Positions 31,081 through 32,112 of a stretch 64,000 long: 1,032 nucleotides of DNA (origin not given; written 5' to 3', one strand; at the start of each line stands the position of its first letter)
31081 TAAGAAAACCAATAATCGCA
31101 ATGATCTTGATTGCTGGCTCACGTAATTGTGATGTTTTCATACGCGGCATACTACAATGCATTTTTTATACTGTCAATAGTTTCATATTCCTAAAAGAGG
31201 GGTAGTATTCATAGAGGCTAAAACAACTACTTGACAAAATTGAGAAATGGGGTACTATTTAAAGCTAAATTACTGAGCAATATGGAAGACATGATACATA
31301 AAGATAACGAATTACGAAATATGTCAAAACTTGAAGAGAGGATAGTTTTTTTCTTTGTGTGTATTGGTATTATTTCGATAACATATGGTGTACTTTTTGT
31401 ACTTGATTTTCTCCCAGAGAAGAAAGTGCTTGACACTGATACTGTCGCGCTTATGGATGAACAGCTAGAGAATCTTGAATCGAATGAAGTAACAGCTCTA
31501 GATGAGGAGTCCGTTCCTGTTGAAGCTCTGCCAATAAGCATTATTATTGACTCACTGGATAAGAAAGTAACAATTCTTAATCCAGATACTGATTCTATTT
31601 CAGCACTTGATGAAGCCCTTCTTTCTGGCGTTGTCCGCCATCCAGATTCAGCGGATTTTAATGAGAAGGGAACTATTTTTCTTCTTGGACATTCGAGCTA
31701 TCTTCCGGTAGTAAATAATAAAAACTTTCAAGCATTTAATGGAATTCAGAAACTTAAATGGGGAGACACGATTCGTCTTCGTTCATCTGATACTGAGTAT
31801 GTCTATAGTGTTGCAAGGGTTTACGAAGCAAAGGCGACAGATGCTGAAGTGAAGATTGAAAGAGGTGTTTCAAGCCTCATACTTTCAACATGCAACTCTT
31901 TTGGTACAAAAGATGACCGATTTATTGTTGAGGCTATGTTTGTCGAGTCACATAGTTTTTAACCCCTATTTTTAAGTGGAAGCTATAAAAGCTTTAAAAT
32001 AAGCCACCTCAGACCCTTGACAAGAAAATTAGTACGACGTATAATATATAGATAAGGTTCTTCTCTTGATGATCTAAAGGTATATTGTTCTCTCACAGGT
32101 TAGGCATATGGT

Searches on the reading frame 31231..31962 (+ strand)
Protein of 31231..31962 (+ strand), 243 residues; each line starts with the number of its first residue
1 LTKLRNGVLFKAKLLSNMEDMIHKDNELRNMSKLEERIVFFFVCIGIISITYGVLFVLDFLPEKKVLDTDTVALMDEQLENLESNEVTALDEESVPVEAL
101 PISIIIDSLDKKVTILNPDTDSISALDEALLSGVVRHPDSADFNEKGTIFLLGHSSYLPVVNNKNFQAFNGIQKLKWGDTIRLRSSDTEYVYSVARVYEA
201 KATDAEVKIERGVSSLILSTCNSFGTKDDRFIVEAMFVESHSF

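Call 5: search_protein_families(library=pfam, proteins=[window:31231-31962:+], max_evalue=0.1)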
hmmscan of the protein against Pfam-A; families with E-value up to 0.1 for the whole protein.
window:31231-31962:+ (243 aa): 1 family
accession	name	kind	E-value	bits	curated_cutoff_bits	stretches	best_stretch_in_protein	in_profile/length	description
PF04203.18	Sortase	-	8.9e-17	61.4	26.6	1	105-236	2-123/125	Sortase domain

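Call 6: search_protein_families(library=ncbifam, proteins=[window:31231-31962:+], max_evalue=0.1)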
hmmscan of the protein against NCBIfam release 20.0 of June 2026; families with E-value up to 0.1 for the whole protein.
window:31231-31962:+ (243 aa): 6 families
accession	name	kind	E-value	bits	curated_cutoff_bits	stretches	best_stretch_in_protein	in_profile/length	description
NF058671.1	sortase_SrtD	exception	1.2e-09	38.1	140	1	40-235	3-185/187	class D sortase, LPxTATN-specific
NF033746.1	class_D_sortase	subfamily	2.8e-08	33.7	165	1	106-238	15-134/135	class D sortase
TIGR01076.1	sortase_fam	subfamily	2.6e-07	30.5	39.35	1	139-234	31-124/136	sortase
NF033747.1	class_E_sortase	subfamily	7.4e-06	26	160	1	128-240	94-208/211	class E sortase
NF033745.1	class_C_sortase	subfamily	9.5e-05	22.2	160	1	167-235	149-218/220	class C sortase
TIGR03784.1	marine_sortase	equivalog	0.006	16.2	158.25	1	164-234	98-173/174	class GN sortase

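Call 24: search_solved_structures(query=window:31231-31962:+, max_evalue=0.01, show_alignments=4)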
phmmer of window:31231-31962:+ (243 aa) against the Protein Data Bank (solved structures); distinct sequences matched with E-value up to 0.01: 3.
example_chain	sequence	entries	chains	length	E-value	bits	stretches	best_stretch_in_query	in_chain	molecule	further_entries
2kw8_A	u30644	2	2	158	2.5e-05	27.6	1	125-236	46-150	LPXTG-site transpeptidase family protein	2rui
2ln7_A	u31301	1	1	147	0.0003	24.1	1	165-242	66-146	LPXTG-site transpeptidase family protein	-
4d70_A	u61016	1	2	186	0.0044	20.3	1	137-237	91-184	SORTASE FAMILY PROTEIN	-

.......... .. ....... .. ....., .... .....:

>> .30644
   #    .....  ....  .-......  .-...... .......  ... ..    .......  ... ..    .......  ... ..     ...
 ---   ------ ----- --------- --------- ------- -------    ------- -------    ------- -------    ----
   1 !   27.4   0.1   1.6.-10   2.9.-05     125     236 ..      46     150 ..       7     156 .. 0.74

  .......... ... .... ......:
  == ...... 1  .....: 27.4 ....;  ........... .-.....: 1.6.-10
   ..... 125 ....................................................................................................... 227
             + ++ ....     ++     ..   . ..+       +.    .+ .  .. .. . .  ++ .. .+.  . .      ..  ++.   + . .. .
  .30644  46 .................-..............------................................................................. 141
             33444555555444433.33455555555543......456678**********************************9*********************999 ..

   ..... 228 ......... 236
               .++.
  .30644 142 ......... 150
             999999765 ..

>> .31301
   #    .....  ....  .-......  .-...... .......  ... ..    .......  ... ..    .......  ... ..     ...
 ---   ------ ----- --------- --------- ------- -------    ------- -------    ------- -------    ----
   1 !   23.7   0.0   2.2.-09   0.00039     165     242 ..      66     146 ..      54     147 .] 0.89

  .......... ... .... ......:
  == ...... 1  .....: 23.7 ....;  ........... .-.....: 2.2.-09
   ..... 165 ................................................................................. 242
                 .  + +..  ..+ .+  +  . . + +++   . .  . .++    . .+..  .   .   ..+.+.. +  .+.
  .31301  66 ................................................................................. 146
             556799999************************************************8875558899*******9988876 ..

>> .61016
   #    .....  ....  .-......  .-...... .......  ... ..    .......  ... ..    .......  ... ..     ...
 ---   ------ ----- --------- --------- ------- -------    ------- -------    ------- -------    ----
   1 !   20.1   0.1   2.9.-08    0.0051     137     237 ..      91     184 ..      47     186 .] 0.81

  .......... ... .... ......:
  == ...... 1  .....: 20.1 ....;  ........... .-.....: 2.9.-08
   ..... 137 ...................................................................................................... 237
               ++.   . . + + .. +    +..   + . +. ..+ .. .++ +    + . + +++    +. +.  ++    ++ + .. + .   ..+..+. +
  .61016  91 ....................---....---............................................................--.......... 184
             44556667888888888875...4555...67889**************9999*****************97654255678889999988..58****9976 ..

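Call 29: find_homologous_proteins(query=window:31321-31962:+, max_evalue=0.001)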
Query window:31321-31962:+ (213 aa): 1738 proteins with E <= 0.001 among 2002 candidates; the best 120 are listed.
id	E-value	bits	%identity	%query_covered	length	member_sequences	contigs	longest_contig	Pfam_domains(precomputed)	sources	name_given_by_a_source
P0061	1.4e-131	455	100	100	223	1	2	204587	PF04203.19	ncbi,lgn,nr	ncbi:MAG: sortase [Candidatus Pacebacteria bacterium]|nr:sortase [Candidatus Paceibacterota bacteriu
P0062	4.5e-86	306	68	100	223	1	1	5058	PF04203.19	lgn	-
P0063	2.0e-85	304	69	99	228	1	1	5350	PF04203.19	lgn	-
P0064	1.1e-84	301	65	100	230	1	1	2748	PF04203.19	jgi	jgi:LPXTG-site transpeptidase (sortase) family protein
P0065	1.9e-84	301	66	99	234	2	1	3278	PF04203.19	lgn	-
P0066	2.9e-84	300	68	99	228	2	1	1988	PF04203.19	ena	-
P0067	3.6e-84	300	67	98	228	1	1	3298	PF04203.19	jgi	jgi:LPXTG-site transpeptidase (sortase) family protein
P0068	7.7e-84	299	69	99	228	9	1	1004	PF04203.19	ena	-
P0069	7.9e-84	299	69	100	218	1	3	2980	PF04203.19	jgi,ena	-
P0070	3.4e-83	297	65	99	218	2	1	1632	PF04203.19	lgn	-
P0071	3.8e-83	296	66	99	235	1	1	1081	PF04203.19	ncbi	-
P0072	6.9e-83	296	67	99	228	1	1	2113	PF04203.19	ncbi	-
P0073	7.5e-83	296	68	99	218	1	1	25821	PF04203.19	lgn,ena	-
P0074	9.1e-83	295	69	99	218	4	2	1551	PF04203.19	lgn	-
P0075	1.5e-82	295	67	99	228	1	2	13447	PF04203.19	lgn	-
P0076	2.0e-82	294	67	98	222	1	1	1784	PF04203.19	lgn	-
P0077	2.5e-82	294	65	100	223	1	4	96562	PF04203.19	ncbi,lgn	-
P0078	3.0e-82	294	67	99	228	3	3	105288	PF04203.19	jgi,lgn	jgi:LPXTG-site transpeptidase (sortase) family protein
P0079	1.1e-81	292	62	98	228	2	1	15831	PF04203.19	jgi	jgi:LPXTG-site transpeptidase (sortase) family protein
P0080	1.3e-81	292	65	97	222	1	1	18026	PF04203.19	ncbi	-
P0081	1.6e-81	291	64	98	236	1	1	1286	PF04203.19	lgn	-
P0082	2.5e-81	291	66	99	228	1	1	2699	PF04203.19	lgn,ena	-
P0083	2.9e-81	290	63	100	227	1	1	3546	PF04203.19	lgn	-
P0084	5.7e-81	289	66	99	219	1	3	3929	PF04203.19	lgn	-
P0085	9.7e-81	289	64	99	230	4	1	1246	PF04203.19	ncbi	-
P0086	1.9e-80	288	66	99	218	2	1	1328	PF04203.19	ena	-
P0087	2.5e-80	287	63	99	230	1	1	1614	PF04203.19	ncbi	-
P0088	3.0e-80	287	64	99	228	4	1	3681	PF04203.19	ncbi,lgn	-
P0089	3.2e-80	287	63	100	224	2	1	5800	PF04203.19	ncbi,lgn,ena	-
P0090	1.9e-79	284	63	100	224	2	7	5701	PF04203.19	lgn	-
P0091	5.3e-79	283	65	99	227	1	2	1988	PF04203.19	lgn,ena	-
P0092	5.9e-79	283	65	100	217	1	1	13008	PF04203.19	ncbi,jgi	-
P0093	1.0e-78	282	65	99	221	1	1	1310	PF04203.19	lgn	-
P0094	1.3e-78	282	65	98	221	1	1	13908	PF04203.19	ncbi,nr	ncbi:MAG TPA: sortase [Candidatus Paceibacterota bacterium]|nr:sortase [Candidatus Paceibacterota ba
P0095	1.8e-78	281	65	99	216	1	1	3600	PF04203.19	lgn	-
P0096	3.4e-78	280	63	99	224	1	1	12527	PF04203.19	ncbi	-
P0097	3.9e-78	280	59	99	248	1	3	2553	PF04203.19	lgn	-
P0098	4.3e-78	280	63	100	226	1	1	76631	PF04203.19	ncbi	-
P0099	5.0e-78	280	62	99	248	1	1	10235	PF04203.19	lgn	-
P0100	5.6e-78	280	59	100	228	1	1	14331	PF04203.19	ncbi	-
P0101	1.2e-77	279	61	99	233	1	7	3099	PF04203.19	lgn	-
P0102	1.6e-77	278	62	98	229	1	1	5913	PF04203.19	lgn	-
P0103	1.7e-77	278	63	100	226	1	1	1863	PF04203.19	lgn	-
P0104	2.5e-77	277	62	99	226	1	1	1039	PF04203.19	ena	-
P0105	3.5e-77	277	62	99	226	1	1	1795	PF04203.19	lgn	-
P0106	3.8e-77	277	62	99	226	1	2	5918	PF04203.19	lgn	-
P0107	4.7e-77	277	62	99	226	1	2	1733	PF04203.19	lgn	-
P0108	5.6e-77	276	62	99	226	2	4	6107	PF04203.19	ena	-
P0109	5.8e-77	276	61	99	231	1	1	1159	PF04203.19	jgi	-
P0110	1.1e-76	275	58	100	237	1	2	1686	PF04203.19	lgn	-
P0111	1.1e-76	275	63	99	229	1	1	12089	PF04203.19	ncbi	-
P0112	1.6e-76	275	63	98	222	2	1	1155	PF04203.19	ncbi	-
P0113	3.5e-76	274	61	100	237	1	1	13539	PF04203.19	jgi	jgi:LPXTG-site transpeptidase (sortase) family protein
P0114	6.3e-76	273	60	99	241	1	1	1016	PF04203.19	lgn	-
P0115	7.1e-76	273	61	98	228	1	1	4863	PF04203.19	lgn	-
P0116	8.1e-76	273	60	99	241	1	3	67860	PF04203.19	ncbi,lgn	-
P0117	9.0e-76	272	64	98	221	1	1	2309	PF04203.19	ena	-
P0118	1.3e-75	272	62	100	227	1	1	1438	PF04203.19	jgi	jgi:LPXTG-site transpeptidase (sortase) family protein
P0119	1.3e-75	272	60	99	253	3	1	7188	PF04203.19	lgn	-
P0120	1.5e-75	272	62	99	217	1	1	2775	PF04203.19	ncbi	-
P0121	2.1e-75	271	61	97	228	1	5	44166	PF04203.19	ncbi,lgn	-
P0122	4.0e-75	270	62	99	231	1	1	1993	PF04203.19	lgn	-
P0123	4.2e-75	270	58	99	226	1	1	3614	PF04203.19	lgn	-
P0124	4.8e-75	270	60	99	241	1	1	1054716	PF04203.19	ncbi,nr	ncbi:sortase [Candidatus Kaiserbacteria bacterium]|nr:MAG: sortase [Candidatus Kaiserbacteria bacter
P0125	5.1e-75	270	61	100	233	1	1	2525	PF04203.19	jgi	jgi:LPXTG-site transpeptidase (sortase) family protein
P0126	5.1e-75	270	60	99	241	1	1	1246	PF04203.19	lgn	-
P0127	5.2e-75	270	61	100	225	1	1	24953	PF04203.19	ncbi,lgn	-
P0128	5.7e-75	270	63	97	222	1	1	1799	PF04203.19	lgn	-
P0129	6.1e-75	270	60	99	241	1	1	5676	PF04203.19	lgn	-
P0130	6.1e-75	270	63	98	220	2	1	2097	PF04203.19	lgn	-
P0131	6.4e-75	270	64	98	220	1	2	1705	PF04203.19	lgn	-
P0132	7.4e-75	269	63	99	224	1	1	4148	PF04203.19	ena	-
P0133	8.4e-75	269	61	98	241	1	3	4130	PF04203.19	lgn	-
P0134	1.5e-74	268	58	100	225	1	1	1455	PF04203.19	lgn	-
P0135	1.7e-74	268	63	99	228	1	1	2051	PF04203.19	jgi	jgi:LPXTG-site transpeptidase (sortase) family protein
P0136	1.7e-74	268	58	99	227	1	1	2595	PF04203.19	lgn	-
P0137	1.7e-74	268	63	96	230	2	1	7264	PF04203.19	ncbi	-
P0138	2.1e-74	268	60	98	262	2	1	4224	PF04203.19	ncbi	-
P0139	2.7e-74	268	58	99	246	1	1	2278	PF04203.19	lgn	-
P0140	4.4e-74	267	63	99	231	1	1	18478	PF04203.19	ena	-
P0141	4.6e-74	267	62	98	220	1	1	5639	PF04203.19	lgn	-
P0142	5.4e-74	267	62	98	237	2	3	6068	PF04203.19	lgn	-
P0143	6.0e-74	266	62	99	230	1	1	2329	PF04203.19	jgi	jgi:LPXTG-site transpeptidase (sortase) family protein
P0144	6.1e-74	266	58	99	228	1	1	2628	PF04203.19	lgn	-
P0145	7.4e-74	266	60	97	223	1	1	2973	PF04203.19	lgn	-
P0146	8.3e-74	266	61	99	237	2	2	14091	PF04203.19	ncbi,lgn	-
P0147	8.7e-74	266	60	99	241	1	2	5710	PF04203.19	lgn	-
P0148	9.3e-74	266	60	99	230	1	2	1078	PF04203.19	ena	-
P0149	1.2e-73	266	61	97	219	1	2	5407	PF04203.19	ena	-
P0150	1.5e-73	265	60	96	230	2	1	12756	PF04203.19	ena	-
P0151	1.5e-73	265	61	96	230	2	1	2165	PF04203.19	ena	-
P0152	1.5e-73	265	61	97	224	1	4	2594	PF04203.19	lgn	-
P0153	2.1e-73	265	59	99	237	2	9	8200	PF04203.19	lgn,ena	-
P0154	2.3e-73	265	58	99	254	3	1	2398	PF04203.19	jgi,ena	-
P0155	2.3e-73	265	60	99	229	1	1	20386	PF04203.19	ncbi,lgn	-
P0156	2.8e-73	264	58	99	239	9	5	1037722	PF04203.19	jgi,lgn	jgi:LPXTG-site transpeptidase (sortase) family protein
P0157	2.8e-73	264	62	97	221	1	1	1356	PF04203.19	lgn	-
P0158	5.2e-73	263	60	97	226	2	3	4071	PF04203.19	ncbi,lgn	-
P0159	5.3e-73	263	63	98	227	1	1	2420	PF04203.19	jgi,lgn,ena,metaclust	metaclust:\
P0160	5.7e-73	263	60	100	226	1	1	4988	PF04203.19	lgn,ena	-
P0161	5.7e-73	263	60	97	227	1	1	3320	PF04203.19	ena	-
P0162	6.4e-73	263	61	98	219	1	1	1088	PF04203.19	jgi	jgi:LPXTG-site transpeptidase (sortase) family protein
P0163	7.0e-73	263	61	99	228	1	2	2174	PF04203.19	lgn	-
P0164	9.3e-73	263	61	98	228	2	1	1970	PF04203.19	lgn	-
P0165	9.8e-73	262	63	98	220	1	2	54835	PF04203.19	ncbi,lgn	-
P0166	1.8e-72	262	60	99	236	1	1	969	PF04203.19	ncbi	-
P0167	1.9e-72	262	58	99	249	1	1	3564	PF04203.19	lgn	-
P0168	2.2e-72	261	62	98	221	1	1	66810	PF04203.19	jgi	jgi:LPXTG-site transpeptidase (sortase) family protein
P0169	2.3e-72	261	62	98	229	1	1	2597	PF04203.19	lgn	-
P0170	2.4e-72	261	60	98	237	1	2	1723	PF04203.19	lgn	-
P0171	2.7e-72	261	58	99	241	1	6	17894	PF04203.19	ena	-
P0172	4.0e-72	261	60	96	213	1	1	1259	PF04203.19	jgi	-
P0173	5.5e-72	260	60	96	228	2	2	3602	PF04203.19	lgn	-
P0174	7.3e-72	260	60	99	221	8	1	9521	PF04203.19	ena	-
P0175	8.0e-72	260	60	98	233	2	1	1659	PF04203.19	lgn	-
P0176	9.1e-72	259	60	97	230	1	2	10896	PF04203.19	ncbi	-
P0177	1.1e-71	259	58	97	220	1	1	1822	PF04203.19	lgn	-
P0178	1.2e-71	259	60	99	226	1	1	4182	PF04203.19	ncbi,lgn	-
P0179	1.3e-71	259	58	100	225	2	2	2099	PF04203.19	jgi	jgi:LPXTG-site transpeptidase (sortase) family protein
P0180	1.4e-71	259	59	97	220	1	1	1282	PF04203.19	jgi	jgi:LPXTG-site transpeptidase (sortase) family protein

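Call 53: predict_structure(alignment_id=A4)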
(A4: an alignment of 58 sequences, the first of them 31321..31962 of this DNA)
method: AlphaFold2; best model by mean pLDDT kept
length: 213 residues; sequences in the alignment: 58
mean_pLDDT: 83.0   pTM: 0.64
mean pLDDT of the five models: 83.0, 81.6, 80.4, 79.8, 75.3
residues with pLDDT >= 90: 121; 70-90: 46; 50-70: 17; < 50: 29
segments of 3 or more residues with pLDDT < 50: 36-39, 41-65
pLDDT, mean of each block of 10 residues (from residue 1): 89 98 90 57 48 42 59 96 94 89 92 93 78 79 96 96 96 86 95 69 97 92
secondary structure, 60 per line:
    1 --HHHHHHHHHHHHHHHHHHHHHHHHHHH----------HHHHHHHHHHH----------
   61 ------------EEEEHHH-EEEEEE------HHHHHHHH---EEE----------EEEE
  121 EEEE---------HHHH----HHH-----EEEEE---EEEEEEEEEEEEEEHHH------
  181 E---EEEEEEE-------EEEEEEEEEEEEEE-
elements in order: H3-29 H40-50 E73-76 E81-86 H93-100 E104-106 E117-124 H134-137 E150-154 E158-171 E185-191 E199-212

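Call 57: fold_search(model_id=the predicted structure, library=pdb)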
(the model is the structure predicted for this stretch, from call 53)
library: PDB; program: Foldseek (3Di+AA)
matches with E <= 10: 772; with E <= 0.001: 127
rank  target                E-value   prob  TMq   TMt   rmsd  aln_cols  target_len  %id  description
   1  5hu4                  5.6e-10  1.00  0.54  0.77   3.3       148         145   22  Cystal structure of listeria monocytogenes sortase A (released 2017-02-01)
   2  2kw8_MODEL_1_A        8.8e-10  1.00  0.53  0.71   3.1       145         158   27  Solution Structure of Bacillus anthracis Sortase A (SrtA) Transpeptidase (released 2010-05-26)
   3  3rcc_F                8.8e-10  1.00  0.53  0.82   3.4       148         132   18  Crystal Structure of the Streptococcus agalactiae Sortase A (released 2011-09-07)
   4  7t8z_A                1.5e-09  1.00  0.54  0.71   3.9       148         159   16  Structure of Class A sortase from Streptococcus pyogenes bound to lipid II mimetic, LPATA: Thr-out conformation (released 2022-09-07)
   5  8snq                  1.8e-09  1.00  0.54  0.67   8.7       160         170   16  Streptococcus pyogenes Sortase A (SrtA) with the F145E mutation (released 2024-03-13)
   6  4tqx                  2.2e-09  1.00  0.53  0.56  17.9       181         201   17  Molecular Basis of Streptococcus mutans Sortase A Inhibition by Chalcone. (released 2015-05-20)
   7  5cuw                  2.3e-09  1.00  0.49  0.63   5.2       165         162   21  Crystal structure of Sortase E1 from Streptomyces coelicolor with tripeptide in the active site (released 2016-08-17)
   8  5go6                  2.4e-09  1.00  0.49  0.69   3.9       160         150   19  Structure of sortase E T196V mutant from Streptomyces avermitilis (released 2017-07-26)
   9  5go5                  2.9e-09  1.00  0.49  0.68   4.0       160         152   20  Structure of sortase E from Streptomyces avermitilis (released 2017-03-15)
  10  7f87_A                3.1e-09  1.00  0.53  0.75   3.5       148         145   22  Crystal structure of housekeeping sortase SrtA bound with self derived tripeptide from Lactobacillus rhamnosus GG (released 2022-07-06)
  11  9m4u_A                3.1e-09  1.00  0.49  0.60   4.4       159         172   19  Crystal Structure of Sortase E mutant P94A from Thermobifida fusca (released 2026-03-04)
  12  7v6k_B                3.4e-09  1.00  0.54  0.71   4.0       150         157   17  Crystal structure of Sortase A from Streptococcus pyogenes in complex with ML346 (released 2021-12-29)
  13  3rcc_O                3.4e-09  1.00  0.51  0.80   3.2       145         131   19  Crystal Structure of the Streptococcus agalactiae Sortase A (released 2011-09-07)
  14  8t28                  3.4e-09  1.00  0.52  0.59   8.1       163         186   16  The crystal structure of SrtC2 sortase from Actinomyces oris (released 2024-04-17)
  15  3g69_A                3.4e-09  1.00  0.54  0.59  11.8       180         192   18  The crystal structure of Streptococcus pneumoniae Sortase C provides novel insights into catalysis as well as pilin su (released 2009-09-01)
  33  2ln7_MODEL_1_A        8.5e-09  1.00  0.50  0.69   9.9       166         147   25  Backbone 1H, 13C, and 15N Chemical Shift Assignments for the catalytic domain of B. anthracis SrtD (released 2012-11-07)
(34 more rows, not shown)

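Call 64: find_related_loci(query=A4, collection=metagenome_contigs, flank=10000)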
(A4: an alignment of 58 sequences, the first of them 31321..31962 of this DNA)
Query A4 (213 aa) in metagenome_contigs; peptide patterns used: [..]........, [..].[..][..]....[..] (x = any residue, [..] = any of these).
293 stretches matched a pattern; 250 encode a relative of the query (tblastn E <= 1e-3); the best 80 are kept; 80 distinct loci.
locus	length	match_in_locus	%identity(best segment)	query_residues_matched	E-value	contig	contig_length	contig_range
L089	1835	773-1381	69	2-213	3e-99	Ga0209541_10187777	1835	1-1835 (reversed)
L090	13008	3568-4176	65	1-213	1e-88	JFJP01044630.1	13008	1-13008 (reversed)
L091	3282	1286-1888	66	2-211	3e-89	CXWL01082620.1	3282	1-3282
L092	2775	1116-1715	62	2-211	6e-87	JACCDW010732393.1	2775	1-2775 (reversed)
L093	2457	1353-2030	58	2-211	2e-85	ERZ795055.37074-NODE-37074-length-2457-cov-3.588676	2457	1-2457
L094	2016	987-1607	63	5-212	2e-85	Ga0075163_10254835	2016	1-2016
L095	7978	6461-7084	69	2-211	9e-81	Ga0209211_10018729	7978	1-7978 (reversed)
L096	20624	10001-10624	70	2-211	1e-80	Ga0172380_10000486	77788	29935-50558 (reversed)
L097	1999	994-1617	69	2-211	6e-84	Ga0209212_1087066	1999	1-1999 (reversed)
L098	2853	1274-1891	60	2-208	5e-82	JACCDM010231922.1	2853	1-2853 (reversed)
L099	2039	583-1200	60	4-208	3e-80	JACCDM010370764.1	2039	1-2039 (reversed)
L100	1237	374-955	59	2-205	6e-83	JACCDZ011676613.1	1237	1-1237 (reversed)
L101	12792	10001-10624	58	2-211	2e-76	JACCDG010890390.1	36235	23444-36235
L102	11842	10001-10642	56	1-211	5e-75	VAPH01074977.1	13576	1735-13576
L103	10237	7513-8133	56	4-208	2e-71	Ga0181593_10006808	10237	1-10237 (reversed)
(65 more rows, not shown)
